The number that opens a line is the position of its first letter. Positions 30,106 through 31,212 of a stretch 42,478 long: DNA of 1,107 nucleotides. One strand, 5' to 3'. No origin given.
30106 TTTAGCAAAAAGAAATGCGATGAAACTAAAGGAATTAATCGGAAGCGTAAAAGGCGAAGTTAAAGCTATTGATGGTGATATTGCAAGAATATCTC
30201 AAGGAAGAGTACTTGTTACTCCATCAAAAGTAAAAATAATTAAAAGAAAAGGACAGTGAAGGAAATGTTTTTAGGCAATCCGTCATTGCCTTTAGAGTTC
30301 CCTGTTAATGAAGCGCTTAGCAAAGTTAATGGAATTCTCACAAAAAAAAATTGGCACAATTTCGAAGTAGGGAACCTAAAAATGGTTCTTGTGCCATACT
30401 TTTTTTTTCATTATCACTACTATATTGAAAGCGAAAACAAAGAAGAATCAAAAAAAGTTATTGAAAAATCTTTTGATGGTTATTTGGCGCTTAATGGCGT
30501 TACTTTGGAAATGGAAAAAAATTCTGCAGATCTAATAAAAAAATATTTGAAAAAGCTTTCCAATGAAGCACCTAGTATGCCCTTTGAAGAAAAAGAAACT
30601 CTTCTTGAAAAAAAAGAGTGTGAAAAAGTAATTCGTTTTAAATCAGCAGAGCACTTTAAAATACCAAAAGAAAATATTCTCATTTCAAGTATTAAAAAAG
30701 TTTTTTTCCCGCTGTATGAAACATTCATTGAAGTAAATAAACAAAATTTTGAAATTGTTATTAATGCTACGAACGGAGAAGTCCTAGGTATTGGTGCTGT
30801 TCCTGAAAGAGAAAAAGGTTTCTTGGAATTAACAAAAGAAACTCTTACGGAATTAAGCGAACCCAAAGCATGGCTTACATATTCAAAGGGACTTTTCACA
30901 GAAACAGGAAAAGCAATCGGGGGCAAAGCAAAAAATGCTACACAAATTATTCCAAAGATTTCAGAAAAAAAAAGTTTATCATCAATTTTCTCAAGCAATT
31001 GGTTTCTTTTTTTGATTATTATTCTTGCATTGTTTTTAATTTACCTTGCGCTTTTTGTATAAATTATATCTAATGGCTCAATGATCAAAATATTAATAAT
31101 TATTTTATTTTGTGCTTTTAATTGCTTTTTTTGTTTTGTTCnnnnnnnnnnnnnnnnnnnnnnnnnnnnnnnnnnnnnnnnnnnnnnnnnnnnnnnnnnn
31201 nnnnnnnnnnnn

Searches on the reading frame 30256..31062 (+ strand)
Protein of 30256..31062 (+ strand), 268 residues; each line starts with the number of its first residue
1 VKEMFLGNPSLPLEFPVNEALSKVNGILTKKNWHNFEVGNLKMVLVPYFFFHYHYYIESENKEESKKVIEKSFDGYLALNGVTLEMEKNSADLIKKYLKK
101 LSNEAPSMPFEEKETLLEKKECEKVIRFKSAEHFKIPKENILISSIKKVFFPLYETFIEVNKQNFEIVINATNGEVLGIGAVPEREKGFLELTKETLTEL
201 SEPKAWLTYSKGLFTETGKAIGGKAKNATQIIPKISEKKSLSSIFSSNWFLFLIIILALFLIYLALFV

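Call 18: search_protein_families(library=pfam, proteins=[window:30256-31062:+], max_evalue=0.01)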
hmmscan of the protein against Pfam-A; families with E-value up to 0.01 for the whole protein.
window:30256-31062:+ (268 aa): 0 families

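Call 60: search_protein_families(library=ncbifam, proteins=[window:30256-31062:+], max_evalue=10)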
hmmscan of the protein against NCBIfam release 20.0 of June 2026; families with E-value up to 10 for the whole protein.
window:30256-31062:+ (268 aa): 1 family
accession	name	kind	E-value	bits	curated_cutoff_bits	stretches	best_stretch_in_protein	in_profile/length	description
NF010296.0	PRK13736.1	subfamily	0.085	11.8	251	1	159-207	83-132/245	F-type conjugal transfer protein TraK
